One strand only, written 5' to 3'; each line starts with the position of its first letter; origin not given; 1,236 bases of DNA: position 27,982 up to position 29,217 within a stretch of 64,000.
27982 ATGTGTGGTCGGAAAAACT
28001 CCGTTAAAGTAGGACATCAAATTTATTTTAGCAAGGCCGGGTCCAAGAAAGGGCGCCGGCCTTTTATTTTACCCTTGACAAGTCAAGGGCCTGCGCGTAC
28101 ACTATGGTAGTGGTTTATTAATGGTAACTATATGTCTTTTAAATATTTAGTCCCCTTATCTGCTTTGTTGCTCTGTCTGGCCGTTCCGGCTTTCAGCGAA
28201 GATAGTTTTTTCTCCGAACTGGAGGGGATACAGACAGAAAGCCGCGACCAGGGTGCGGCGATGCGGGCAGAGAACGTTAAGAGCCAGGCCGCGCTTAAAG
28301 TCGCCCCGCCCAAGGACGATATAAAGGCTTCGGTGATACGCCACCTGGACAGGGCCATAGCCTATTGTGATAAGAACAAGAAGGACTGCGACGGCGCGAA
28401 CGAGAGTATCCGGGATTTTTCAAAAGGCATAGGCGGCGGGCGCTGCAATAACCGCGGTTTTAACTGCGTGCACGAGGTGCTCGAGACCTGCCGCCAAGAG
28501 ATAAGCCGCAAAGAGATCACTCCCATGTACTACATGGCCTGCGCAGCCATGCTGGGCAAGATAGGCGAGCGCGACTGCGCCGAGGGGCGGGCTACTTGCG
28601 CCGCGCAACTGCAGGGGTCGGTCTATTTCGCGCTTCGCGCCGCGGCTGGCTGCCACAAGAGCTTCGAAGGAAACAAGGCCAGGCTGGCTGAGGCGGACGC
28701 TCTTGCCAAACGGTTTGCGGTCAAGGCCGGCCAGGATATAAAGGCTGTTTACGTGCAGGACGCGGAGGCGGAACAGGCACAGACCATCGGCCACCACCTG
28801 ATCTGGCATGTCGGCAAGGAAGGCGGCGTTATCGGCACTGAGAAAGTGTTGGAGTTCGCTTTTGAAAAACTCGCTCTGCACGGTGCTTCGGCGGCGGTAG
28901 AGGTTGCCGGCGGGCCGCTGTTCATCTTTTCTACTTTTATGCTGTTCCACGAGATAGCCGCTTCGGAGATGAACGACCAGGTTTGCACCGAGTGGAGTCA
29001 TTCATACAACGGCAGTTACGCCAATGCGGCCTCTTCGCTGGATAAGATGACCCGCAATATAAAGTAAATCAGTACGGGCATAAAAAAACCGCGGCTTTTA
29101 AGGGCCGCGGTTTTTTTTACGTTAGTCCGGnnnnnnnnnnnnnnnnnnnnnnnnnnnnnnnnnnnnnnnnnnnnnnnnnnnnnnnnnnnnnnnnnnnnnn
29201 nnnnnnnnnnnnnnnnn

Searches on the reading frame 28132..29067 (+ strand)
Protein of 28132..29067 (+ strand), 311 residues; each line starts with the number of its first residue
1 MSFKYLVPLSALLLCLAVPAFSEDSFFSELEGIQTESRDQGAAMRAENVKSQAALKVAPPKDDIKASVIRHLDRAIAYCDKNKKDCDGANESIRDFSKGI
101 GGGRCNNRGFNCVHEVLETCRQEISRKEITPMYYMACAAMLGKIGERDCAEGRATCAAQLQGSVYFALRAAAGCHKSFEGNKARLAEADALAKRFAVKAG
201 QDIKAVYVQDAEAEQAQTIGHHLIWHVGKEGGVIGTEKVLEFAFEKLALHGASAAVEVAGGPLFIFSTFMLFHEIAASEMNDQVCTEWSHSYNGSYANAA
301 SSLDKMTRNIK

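Call 39: search_protein_families(library=pfam, proteins=[window:28132-29067:+], max_evalue=0.01)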
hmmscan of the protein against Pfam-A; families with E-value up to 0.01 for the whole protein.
window:28132-29067:+ (311 aa): 0 families
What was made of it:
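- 28132..29067 (+): Gene driven by the second module: a 311-aa protein with a signal peptide that is Cys-rich, all-helical and of unknown function. It is the putative co-regulated partner of the RNA. No Pfam hit (call 39).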

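Call 44: find_homologous_proteins(query=window:28132-29067:+)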
Query window:28132-29067:+ (311 aa): 42 proteins with E <= 0.001 among 3920 candidates.
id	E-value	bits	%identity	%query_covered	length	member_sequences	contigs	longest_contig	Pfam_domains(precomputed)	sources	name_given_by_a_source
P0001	5.8e-197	671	100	96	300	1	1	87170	-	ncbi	-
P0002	4.4e-180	615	88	100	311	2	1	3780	-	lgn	-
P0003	1.2e-175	601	88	96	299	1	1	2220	-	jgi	-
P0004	2.4e-118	413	64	89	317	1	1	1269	-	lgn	-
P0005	1.2e-117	410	60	100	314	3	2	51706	-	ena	-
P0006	8.0e-116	404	59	100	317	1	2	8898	-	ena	-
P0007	1.6e-115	403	60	97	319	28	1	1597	-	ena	-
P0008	3.1e-114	399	69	82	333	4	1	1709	-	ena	-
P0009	6.3e-114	398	67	81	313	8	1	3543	-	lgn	-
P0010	4.4e-113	395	65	89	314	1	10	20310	-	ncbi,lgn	-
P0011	7.8e-113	395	58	100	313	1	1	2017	-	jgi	jgi:hypothetical protein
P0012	1.5e-112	394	64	88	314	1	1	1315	-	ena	-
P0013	2.5e-112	393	68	81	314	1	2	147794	-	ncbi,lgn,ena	-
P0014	3.7e-112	392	63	91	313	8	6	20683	-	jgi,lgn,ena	-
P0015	3.5e-111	389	61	98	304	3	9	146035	-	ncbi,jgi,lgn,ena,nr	ncbi:MAG: hypothetical protein A2X32_04325 [Elusimicrobia bacterium GWC2_64_44]|nr:MAG: hypothetical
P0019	9.1e-110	385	57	100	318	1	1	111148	-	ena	-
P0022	1.2e-107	378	58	100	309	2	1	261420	-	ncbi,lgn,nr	ncbi:MAG: hypothetical protein PHV33_09120 [Elusimicrobiales bacterium]|nr:hypothetical protein [Elu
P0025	4.6e-104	366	63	81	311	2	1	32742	-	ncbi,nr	ncbi:MAG: hypothetical protein AUJ51_12395 [Elusimicrobia bacterium CG1_02_56_21]|nr:MAG: hypothetic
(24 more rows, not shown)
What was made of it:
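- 28132..29067 (+): 42 homologs; every source name given is Elusimicrobia/Elusimicrobiales/Elusimicrobiota (call 44).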

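Call 45: find_encoding_contigs(protein=P0015, flank=1500, max_places=3)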
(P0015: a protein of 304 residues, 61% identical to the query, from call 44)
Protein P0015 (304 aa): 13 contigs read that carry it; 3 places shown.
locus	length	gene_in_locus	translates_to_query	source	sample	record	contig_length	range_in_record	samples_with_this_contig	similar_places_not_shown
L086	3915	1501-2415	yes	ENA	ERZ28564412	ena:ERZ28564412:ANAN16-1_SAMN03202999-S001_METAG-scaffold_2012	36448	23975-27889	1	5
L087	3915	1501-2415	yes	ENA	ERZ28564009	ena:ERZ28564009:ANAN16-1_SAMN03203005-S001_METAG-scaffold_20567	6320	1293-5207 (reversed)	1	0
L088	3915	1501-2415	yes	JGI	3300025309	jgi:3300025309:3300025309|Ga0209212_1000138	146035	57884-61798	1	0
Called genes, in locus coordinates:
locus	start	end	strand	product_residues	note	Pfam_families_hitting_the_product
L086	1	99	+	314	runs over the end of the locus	-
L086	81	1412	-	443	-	PF01841:Transglut_core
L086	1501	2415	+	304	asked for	-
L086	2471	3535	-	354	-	PF01795:Methyltransf_5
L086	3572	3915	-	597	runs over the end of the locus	PF00672:HAMP, PF00989:PAS, PF08448:PAS_4, PF13426:PAS_9, PF00512:HisKA, PF02518:HATPase_c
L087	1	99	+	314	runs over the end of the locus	-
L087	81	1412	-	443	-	PF01841:Transglut_core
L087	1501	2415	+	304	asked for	-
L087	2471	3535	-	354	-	PF01795:Methyltransf_5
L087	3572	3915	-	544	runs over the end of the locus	?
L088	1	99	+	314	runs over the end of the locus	-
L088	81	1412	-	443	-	PF01841:Transglut_core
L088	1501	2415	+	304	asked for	-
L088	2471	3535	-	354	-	PF01795:Methyltransf_5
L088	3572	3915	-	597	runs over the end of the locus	PF00672:HAMP, PF00989:PAS, PF08448:PAS_4, PF13426:PAS_9, PF00512:HisKA, PF02518:HATPase_c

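Call 46: find_encoding_contigs(protein=P0022, flank=1500, max_places=2)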
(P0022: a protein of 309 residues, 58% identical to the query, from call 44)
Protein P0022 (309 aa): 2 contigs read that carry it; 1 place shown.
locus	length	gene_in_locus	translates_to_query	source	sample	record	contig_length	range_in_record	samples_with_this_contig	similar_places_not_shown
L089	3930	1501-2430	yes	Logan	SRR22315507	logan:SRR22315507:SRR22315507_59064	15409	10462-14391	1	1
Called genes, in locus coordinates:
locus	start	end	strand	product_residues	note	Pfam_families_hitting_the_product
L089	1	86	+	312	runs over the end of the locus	-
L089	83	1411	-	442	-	PF01841:Transglut_core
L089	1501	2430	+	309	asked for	-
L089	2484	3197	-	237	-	PF01551:Peptidase_M23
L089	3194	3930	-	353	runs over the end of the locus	PF01795:Methyltransf_5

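Call 47: find_encoding_contigs(protein=P0013, flank=1500, max_places=2)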
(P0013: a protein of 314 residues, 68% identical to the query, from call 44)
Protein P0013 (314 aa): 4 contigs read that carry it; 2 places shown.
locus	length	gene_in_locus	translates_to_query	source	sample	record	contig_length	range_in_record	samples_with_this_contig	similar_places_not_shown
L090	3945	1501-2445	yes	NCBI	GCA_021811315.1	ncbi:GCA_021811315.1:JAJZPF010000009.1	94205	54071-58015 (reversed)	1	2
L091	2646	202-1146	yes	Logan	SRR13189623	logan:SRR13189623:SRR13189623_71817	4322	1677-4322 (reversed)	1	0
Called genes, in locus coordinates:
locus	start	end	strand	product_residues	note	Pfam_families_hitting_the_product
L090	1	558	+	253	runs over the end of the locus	PF01135:PCMT, PF02353:CMAS (weak), PF08241:Methyltransf_11 (faint), PF13649:Methyltransf_25 (weak)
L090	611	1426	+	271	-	PF00899:ThiF, PF03435:Sacchrp_dh_NADP (weak)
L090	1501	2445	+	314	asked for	-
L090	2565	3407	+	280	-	-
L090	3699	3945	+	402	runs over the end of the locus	PF13188:PAS_8, PF00989:PAS (faint), PF13426:PAS_9, PF08448:PAS_4, PF00196:GerE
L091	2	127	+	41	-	?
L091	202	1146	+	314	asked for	-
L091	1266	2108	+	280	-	-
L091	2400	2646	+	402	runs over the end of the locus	PF13188:PAS_8, PF00989:PAS (faint), PF13426:PAS_9, PF08448:PAS_4, PF00196:GerE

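Call 48: find_encoding_contigs(protein=P0019, flank=1500, max_places=2)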
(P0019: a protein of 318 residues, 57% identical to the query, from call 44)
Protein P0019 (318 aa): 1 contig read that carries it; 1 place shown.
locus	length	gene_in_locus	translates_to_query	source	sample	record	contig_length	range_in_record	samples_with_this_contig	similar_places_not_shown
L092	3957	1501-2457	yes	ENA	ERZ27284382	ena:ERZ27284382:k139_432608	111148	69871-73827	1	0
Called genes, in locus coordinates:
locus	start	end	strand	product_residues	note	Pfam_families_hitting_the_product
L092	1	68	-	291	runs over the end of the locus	PF03783:CsgG (faint)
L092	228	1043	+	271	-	PF00899:ThiF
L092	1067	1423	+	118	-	PF00072:Response_reg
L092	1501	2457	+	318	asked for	-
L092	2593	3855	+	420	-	PF07730:HisKA_3, PF13581:HATPase_c_2 (weak), PF02518:HATPase_c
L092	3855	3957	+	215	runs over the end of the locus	PF00072:Response_reg, PF00196:GerE, PF08281:Sigma70_r4_2 (weak)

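Call 49: find_encoding_contigs(protein=P0025, flank=1500, max_places=2)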
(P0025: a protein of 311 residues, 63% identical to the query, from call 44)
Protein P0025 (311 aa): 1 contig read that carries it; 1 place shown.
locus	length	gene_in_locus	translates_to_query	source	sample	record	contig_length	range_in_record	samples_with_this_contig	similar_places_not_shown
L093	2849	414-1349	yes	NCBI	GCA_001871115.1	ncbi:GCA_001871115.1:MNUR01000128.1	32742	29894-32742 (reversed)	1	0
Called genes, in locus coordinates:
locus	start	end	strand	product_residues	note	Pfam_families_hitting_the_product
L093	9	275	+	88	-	-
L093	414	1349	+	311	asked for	-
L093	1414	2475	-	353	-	PF01795:Methyltransf_5, PF01728:FtsJ (faint)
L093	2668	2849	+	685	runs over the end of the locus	PF19310:TOP_N, PF01432:Peptidase_M3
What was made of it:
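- Tried and rejected: Two-component or LuxR-type genes are near the 311-aa gene only in some genomes (calls 45-49).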

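Call 62: predict_structure(alignment_id=A5)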
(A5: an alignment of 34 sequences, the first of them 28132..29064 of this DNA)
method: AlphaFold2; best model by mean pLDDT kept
length: 311 residues; sequences in the alignment: 34
mean_pLDDT: 72.5   pTM: 0.65
mean pLDDT of the five models: 72.5, 70.4, 69.9, 68.4, 66.9
residues with pLDDT >= 90: 130; 70-90: 42; 50-70: 58; < 50: 81
segments of 3 or more residues with pLDDT < 50: 18-25, 27-56, 202-211, 229-257
pLDDT, mean of each block of 10 residues (from residue 1): 53 53 46 43 38 48 85 96 95 94 69 93 91 96 97 94 93 90 93 83 45 52 52 42 38 47 60 78 94 95 91 81
secondary structure, 60 per line:
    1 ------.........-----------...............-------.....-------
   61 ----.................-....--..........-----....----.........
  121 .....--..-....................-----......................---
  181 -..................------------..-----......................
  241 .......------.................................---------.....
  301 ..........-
elements in order: H7-15 H27-41 H49-53 H65-81 H83-86 H89-98 H104-107 H112-125 H131-150 H156-177 H182-199 H219-247 H254-286 H296-310
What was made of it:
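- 28132..29067 (+): AF2 mean pLDDT 72.5 (call 62).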

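Call 65: fold_search(model_id=the predicted structure, library=pdb)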
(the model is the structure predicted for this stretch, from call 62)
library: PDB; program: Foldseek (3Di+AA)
matches with E <= 10: 50; with E <= 0.001: 0
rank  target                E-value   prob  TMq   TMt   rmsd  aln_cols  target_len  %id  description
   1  8otz_DV               1.5e+00  0.10  0.17  0.18  29.9       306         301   14  48-nm repeat of the native axonemal doublet microtubule from bovine sperm (released 2023-11-22)
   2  9och_A                2.3e+00  0.03  0.11  0.08  24.5       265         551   14  Transporter associated with antigen processing (TAP) bound to the viral protein hUS6 in the outward-facing open state (released 2025-09-10)
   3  6v9z_A                2.6e+00  0.05  0.11  0.05  26.8       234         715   10  Cryo-EM structure of PCAT1 bound to its CtA peptide substrate (released 2020-01-22)
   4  7sgr_B                2.6e+00  0.04  0.11  0.07  28.1       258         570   12  Structure of hemolysin A secretion system HlyB/D complex (released 2022-09-14)
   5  4xt1_A                2.8e+00  0.07  0.17  0.18  22.0       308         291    9  Structure of a nanobody-bound viral GPCR bound to human chemokine CX3CL1 (released 2015-03-04)
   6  5cwf_D                2.8e+00  0.06  0.16  0.21  15.9       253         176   14  Crystal structure of de novo designed helical repeat protein DHR8 (released 2015-12-16)
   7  4phq_B                3.1e+00  0.04  0.13  0.15  26.3       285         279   12  ClyA CC6/264 ox (6-303) (released 2014-09-24)
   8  7ocy_A                3.5e+00  0.04  0.13  0.08  23.6       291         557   11  Enterococcus faecalis EfrCD in complex with a nanobody (released 2022-05-18)
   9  8i7r_C9               3.9e+00  0.04  0.14  0.14  31.6       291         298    9  In situ structure of axonemal doublet microtubules in mouse sperm with 48-nm repeat (released 2023-10-11)
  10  1qoy                  4.0e+00  0.03  0.14  0.14  27.0       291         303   13  E.coli Hemolysin E (HlyE, ClyA, SheA) (released 2000-01-23)
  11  9v4j_A                4.2e+00  0.08  0.17  0.18  13.8       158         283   14  Prenyltransferase Ord1 Wild type-FSPP (released 2025-10-01)
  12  6r36                  4.2e+00  0.08  0.17  0.17  11.0       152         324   12  T. brucei farnesyl pyrophosphate synthase (FPPS) (released 2020-04-08)
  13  9fqr_Fd               4.4e+00  0.04  0.15  0.16  29.7       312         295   13  96-nm repeat of axonemal doublet microtubules from bovine sperm (released 2025-03-26)
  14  5l22_B                4.4e+00  0.02  0.12  0.08  24.5       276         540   12  PrtD T1SS ABC transporter (released 2017-03-08)
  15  8i7r_F1               4.8e+00  0.03  0.14  0.15  34.7       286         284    8  In situ structure of axonemal doublet microtubules in mouse sperm with 48-nm repeat (released 2023-10-11)
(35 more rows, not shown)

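Call 67: find_encoding_contigs(protein=P0001, flank=300, max_places=2)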
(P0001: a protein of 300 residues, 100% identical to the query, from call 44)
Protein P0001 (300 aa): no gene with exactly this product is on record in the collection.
